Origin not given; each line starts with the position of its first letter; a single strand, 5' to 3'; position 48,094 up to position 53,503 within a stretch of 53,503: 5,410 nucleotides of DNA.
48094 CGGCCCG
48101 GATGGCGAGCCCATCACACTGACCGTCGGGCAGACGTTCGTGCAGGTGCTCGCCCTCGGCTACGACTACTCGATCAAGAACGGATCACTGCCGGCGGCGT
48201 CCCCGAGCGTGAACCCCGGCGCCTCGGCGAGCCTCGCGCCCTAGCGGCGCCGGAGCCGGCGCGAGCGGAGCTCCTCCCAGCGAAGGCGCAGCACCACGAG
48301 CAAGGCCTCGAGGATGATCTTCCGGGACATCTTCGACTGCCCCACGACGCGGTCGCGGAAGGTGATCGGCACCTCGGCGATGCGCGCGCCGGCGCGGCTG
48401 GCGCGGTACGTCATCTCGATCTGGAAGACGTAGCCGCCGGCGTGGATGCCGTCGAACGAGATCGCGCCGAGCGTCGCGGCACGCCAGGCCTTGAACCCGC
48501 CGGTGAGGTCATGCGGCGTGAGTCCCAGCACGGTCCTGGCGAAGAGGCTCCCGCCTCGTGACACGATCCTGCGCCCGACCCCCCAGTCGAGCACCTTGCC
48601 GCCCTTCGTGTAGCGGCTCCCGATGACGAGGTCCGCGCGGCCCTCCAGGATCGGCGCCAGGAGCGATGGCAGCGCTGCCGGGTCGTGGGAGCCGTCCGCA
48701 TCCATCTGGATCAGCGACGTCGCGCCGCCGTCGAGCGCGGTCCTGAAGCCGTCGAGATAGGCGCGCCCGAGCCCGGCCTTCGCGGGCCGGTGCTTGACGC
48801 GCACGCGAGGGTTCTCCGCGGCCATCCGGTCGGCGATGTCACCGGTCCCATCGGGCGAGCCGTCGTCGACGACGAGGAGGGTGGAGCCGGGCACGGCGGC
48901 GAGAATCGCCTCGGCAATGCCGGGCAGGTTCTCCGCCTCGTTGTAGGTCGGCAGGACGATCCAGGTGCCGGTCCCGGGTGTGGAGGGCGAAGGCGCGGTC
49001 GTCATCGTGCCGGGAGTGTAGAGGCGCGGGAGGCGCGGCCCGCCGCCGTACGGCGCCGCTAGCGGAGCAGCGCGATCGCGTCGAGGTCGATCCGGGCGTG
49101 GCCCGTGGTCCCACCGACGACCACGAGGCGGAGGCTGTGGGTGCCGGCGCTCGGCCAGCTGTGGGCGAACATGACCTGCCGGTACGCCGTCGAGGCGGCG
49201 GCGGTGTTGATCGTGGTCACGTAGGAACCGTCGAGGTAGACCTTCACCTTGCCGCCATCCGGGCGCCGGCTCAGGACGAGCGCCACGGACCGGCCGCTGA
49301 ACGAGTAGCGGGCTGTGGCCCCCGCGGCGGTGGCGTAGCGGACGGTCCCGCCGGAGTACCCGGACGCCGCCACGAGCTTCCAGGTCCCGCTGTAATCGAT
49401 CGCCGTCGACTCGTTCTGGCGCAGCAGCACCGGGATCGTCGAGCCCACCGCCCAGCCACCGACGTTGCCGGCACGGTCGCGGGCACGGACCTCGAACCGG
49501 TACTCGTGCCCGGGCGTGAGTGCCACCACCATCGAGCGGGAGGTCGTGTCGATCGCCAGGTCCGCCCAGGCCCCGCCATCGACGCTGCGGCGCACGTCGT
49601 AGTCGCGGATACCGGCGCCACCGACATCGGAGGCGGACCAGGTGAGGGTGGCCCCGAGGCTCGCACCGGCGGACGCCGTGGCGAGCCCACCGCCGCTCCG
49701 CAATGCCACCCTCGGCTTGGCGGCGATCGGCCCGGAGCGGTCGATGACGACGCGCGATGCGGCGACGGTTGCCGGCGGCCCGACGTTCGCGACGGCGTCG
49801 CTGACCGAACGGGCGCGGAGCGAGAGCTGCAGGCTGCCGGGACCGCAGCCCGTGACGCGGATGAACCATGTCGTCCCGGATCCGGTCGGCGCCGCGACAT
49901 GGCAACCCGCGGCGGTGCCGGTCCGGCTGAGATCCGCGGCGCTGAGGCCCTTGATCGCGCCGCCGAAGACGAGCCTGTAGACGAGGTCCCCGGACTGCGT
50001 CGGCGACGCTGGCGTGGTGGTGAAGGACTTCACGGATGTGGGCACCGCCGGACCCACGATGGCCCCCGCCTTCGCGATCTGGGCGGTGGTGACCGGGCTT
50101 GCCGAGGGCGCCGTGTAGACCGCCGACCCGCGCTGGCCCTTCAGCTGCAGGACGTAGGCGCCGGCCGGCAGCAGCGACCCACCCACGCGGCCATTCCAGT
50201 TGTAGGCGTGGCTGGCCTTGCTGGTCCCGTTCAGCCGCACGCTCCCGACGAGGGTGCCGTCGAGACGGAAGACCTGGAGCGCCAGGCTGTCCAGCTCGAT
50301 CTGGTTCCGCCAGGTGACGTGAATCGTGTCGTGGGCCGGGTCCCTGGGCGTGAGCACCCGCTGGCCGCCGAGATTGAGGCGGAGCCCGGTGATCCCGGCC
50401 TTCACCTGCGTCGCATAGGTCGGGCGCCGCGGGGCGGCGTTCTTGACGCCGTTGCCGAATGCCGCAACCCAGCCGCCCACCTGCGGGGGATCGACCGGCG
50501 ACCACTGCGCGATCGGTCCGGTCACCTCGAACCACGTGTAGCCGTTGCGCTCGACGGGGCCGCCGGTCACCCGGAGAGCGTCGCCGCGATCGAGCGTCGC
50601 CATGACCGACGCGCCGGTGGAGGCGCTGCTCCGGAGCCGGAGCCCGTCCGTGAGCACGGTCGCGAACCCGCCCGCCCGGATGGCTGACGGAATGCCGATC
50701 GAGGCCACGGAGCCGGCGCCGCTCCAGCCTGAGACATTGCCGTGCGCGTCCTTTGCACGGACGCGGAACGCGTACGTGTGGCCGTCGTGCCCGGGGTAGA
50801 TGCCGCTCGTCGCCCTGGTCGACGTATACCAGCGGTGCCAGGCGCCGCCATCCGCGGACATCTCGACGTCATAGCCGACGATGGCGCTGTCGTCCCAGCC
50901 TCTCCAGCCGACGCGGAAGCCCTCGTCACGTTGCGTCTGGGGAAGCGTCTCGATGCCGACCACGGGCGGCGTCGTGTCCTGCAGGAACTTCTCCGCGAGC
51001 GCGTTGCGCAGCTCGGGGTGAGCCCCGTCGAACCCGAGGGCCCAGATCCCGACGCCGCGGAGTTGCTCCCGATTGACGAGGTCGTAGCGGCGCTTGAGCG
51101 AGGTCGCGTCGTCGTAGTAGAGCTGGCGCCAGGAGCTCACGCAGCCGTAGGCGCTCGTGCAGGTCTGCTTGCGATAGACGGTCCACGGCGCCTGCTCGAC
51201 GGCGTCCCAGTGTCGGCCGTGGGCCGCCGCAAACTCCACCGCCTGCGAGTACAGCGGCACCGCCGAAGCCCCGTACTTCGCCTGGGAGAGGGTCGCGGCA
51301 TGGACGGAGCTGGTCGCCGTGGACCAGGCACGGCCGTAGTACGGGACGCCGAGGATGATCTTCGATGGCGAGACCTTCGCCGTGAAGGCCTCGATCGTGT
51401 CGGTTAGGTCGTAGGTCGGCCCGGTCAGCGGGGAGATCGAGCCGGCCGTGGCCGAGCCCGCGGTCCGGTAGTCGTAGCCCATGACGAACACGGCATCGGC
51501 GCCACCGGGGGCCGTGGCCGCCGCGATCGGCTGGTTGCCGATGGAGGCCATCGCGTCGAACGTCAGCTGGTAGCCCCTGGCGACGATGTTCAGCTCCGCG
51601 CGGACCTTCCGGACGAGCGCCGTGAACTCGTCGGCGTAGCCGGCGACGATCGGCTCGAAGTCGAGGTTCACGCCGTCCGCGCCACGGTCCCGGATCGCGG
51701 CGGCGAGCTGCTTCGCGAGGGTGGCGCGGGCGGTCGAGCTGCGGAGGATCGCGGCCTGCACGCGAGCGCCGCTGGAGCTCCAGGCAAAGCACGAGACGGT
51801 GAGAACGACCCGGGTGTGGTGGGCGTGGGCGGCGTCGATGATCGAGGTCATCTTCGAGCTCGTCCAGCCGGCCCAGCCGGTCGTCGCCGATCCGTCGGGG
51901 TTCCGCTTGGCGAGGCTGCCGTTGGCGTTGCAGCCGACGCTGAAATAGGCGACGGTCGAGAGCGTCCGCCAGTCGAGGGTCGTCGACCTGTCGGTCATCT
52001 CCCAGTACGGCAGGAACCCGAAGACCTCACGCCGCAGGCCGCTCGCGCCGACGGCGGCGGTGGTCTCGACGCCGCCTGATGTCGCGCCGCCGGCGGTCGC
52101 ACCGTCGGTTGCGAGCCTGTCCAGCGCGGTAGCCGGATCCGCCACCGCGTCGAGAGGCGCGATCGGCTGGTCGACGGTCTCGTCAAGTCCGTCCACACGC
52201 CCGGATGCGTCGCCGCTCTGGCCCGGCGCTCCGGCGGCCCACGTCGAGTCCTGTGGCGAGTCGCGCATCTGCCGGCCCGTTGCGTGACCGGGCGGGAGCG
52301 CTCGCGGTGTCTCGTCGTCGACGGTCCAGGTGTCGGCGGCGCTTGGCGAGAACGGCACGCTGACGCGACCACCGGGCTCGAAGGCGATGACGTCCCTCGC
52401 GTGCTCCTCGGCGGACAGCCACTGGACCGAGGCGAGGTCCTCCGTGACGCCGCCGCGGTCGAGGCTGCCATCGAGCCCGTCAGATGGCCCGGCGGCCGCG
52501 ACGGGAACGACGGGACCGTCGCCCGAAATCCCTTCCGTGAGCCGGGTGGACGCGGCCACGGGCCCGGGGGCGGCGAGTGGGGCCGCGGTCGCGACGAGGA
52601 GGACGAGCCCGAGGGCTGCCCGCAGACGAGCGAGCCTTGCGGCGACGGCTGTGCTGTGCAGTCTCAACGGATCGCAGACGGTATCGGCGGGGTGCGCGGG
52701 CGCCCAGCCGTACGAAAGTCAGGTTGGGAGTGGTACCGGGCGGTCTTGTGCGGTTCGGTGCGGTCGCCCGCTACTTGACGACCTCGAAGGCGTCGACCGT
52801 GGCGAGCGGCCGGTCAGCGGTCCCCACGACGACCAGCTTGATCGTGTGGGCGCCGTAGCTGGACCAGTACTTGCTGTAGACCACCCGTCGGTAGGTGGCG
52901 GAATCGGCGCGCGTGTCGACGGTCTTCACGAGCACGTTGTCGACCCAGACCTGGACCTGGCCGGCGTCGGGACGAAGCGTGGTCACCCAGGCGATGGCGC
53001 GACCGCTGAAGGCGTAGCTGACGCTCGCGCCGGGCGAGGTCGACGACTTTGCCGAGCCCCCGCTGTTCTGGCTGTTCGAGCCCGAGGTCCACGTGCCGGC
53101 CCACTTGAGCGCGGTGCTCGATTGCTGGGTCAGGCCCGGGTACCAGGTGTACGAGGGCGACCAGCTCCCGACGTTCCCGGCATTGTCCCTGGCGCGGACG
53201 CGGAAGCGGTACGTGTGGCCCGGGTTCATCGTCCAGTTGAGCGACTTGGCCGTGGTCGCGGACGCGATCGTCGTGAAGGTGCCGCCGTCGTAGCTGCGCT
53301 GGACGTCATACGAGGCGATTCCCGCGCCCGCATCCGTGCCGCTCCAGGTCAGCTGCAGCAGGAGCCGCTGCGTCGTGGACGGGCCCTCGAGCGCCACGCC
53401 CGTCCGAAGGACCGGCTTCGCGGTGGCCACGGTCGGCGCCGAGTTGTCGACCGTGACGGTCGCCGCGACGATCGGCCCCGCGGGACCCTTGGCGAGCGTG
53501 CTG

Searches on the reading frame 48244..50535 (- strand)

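Call 6: search_protein_families(library=pfam, proteins=[window:48244-50535:-], max_evalue=0.01)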
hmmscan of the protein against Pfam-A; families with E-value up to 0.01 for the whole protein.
window:48244-50535:- (764 aa): 2 families
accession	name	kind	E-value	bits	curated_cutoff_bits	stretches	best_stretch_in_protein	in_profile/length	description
PF00535.33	Glycos_transf_2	-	7.2e-26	91.5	23.3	1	526-684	2-159/168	Glycosyl transferase family 2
PF13641.12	Glyco_tranf_2_3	-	0.0039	17.7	27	1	525-723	4-205/230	Glycosyltransferase like family 2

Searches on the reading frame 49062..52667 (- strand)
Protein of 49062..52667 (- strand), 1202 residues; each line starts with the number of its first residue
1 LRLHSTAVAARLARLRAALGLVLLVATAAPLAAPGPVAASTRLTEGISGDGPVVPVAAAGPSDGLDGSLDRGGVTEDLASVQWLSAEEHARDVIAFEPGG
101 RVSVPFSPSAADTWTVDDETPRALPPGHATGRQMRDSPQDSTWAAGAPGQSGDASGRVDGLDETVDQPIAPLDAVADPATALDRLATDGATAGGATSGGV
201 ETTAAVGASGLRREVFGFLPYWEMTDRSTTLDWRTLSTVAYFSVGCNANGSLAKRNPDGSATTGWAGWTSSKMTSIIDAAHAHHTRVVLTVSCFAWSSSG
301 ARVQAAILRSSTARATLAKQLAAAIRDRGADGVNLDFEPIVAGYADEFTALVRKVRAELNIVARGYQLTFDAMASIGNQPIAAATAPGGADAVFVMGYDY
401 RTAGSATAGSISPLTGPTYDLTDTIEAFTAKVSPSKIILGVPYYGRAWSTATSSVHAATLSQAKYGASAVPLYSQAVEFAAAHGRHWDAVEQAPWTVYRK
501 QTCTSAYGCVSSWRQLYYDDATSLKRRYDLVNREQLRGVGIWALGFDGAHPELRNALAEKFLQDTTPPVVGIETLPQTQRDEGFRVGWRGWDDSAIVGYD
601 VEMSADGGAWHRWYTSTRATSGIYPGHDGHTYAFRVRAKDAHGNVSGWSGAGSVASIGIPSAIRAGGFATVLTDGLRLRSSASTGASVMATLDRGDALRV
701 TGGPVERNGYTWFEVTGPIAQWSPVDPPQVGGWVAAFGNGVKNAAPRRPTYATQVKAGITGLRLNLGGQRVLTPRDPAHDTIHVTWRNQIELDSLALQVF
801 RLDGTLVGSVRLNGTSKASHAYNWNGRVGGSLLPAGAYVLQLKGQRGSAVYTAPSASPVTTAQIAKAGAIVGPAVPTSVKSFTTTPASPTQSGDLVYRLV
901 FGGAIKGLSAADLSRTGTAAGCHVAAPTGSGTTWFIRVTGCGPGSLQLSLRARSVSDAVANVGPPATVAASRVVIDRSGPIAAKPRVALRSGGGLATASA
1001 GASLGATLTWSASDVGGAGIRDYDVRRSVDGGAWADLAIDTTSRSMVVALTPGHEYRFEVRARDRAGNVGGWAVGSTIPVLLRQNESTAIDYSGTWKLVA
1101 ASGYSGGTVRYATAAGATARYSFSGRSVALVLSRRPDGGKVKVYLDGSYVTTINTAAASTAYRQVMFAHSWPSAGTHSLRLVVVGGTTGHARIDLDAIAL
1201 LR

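Call 6: search_protein_families(library=pfam, proteins=[window:49062-52667:-], max_evalue=0.01)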
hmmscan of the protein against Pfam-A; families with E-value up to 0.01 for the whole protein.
window:49062-52667:- (1202 aa): 9 families
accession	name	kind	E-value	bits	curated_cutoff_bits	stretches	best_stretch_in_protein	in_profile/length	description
PF00704.34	Glyco_hydro_18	-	8.2e-31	108.3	29.6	1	216-547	3-317/317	Glycosyl hydrolases family 18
PF00041.27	fn3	-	1.2e-08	35.4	25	1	1005-1068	15-74/84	Fibronectin type III domain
PF03422.21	CBM_6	-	5e-05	24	28.9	1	1096-1198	21-121/125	Carbohydrate binding module (family 6)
PF08239.17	SH3_3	-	7.3e-05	23.3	27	1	674-715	1-38/54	Bacterial SH3 domain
PF03644.19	Glyco_hydro_85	-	0.00027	21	22.2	1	275-499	42-263/302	Glycosyl hydrolase family 85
PF25788.1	Ig_Rha78A_N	-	0.0036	18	27.4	0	598-652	37-97/105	Rha78A-like, N-terminal immunoglobulin domain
PF22633.2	F5_F8_type_C_2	-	0.0057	17.7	27.8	0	582-622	33-73/91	NedA-like, galactose-binding domain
PF13860.13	FlgD_ig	-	0.0068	16.8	27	0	792-847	22-78/79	FlgD Ig-like domain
PF17996.7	CE2_N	-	0.0072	16.8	27.9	0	1112-1182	15-81/108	Carbohydrate esterase 2 N-terminal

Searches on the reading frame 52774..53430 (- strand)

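Call 8: search_protein_families(library=pfam, proteins=[window:52774-53430:-], max_evalue=0.001)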
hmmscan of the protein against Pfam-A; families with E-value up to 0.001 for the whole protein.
window:52774-53430:- (219 aa): 1 family
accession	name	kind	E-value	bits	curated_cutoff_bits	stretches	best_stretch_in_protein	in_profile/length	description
PF00041.27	fn3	-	2.3e-05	25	25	1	25-92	16-79/84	Fibronectin type III domain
